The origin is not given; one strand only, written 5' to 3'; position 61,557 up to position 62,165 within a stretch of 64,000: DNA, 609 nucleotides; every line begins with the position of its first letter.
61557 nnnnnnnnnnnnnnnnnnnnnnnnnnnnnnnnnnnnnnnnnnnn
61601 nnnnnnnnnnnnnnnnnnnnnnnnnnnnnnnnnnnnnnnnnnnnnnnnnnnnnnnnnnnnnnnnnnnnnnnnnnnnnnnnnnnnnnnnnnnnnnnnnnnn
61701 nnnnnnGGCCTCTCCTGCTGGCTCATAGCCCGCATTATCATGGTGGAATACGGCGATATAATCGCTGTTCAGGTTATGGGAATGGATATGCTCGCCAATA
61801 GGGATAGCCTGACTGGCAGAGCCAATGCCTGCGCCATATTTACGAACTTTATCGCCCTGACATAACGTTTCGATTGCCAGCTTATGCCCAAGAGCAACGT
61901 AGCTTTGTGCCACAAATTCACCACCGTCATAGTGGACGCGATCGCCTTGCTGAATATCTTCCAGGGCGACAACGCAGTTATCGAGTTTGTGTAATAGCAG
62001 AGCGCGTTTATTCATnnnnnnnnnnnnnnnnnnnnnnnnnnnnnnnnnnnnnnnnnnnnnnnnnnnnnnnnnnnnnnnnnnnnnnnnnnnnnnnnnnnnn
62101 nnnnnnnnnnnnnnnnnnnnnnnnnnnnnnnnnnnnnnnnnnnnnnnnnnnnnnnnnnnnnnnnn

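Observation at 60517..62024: UxaA-family dehydratase encoded as two translationally coupled ORFs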

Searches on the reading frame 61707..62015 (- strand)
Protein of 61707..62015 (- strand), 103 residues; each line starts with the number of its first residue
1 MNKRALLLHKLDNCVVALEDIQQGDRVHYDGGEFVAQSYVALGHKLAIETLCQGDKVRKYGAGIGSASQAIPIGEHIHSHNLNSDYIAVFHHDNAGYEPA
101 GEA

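Call 3: search_protein_families(library=pfam, proteins=[window:61707-62015:-])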
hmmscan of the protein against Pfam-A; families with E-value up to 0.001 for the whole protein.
window:61707-62015:- (103 aa): 1 family
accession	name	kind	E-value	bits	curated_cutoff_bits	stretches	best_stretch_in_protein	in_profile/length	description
PF08666.17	SAF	-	6.8e-07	30.2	21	1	12-82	1-62/63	SAF domain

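Call 4: search_protein_families(library=ncbifam, proteins=[window:61707-62015:-])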
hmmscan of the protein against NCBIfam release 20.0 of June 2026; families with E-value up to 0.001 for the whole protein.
window:61707-62015:- (103 aa): 1 family
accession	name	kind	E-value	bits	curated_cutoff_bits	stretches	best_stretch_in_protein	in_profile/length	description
TIGR03248.1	galactar-dH20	equivalog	2.6e-07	29.5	730.85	1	7-82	4-78/507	galactarate dehydratase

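Call 9: search_solved_structures(query=window:61707-62015:-, max_evalue=1, show_alignments=2)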
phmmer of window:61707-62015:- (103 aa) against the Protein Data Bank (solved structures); distinct sequences matched with E-value up to 1: 4.
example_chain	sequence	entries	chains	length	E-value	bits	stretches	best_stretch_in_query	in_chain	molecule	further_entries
3k3s_A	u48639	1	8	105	5e-14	55.8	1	6-84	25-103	Altronate hydrolase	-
3laz_A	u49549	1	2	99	0.0027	21.3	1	7-77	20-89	D-galactarate dehydratase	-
6u7l_A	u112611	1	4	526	0.034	17.8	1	8-77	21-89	Galactarate dehydratase (L-threo-forming)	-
6w4u_A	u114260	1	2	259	0.7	13.6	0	25-75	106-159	Triosephosphate isomerase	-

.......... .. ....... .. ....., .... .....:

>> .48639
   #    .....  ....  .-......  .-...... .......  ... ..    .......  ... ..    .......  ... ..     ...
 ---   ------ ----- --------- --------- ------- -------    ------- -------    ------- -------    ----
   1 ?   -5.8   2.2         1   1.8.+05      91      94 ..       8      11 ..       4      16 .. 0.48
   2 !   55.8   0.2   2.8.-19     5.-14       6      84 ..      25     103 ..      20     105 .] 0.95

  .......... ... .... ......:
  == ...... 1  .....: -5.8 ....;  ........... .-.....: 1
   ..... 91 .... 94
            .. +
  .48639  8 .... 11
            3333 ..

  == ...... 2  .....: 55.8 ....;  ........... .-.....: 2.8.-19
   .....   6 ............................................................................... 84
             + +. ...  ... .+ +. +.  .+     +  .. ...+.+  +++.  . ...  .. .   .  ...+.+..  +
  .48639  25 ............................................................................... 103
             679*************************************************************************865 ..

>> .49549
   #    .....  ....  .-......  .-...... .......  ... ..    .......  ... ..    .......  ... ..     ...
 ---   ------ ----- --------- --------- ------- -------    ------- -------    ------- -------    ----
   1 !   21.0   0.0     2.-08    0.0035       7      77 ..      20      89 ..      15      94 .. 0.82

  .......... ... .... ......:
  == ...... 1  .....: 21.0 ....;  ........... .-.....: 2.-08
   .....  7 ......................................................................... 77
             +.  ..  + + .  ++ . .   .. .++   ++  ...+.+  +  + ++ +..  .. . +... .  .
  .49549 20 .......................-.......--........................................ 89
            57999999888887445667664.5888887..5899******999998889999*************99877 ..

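Call 16: find_homologous_proteins(query=window:61707-62015:-)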
Query window:61707-62015:- (103 aa): 3 proteins with E <= 0.001 among 4 candidates.
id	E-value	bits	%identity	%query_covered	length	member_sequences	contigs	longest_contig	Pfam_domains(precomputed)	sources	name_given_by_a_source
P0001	1.8e-62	226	99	100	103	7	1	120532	PF08666.18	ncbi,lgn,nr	ncbi:UxaA family hydrolase [Escherichia coli]|nr:UxaA family hydrolase [Escherichia coli]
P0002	6.8e-49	182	85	100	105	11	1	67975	PF08666.18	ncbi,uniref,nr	ncbi:UxaA family hydrolase [Citrobacter portucalensis]|uniref:UxaA family hydrolase n=1 Tax=Citrobac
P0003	4.5e-30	122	67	89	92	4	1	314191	PF08666.18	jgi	jgi:altronate dehydratase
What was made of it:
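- Tried and rejected: A word-indexed search with the 103-aa small subunit returned only three hits (call 16).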
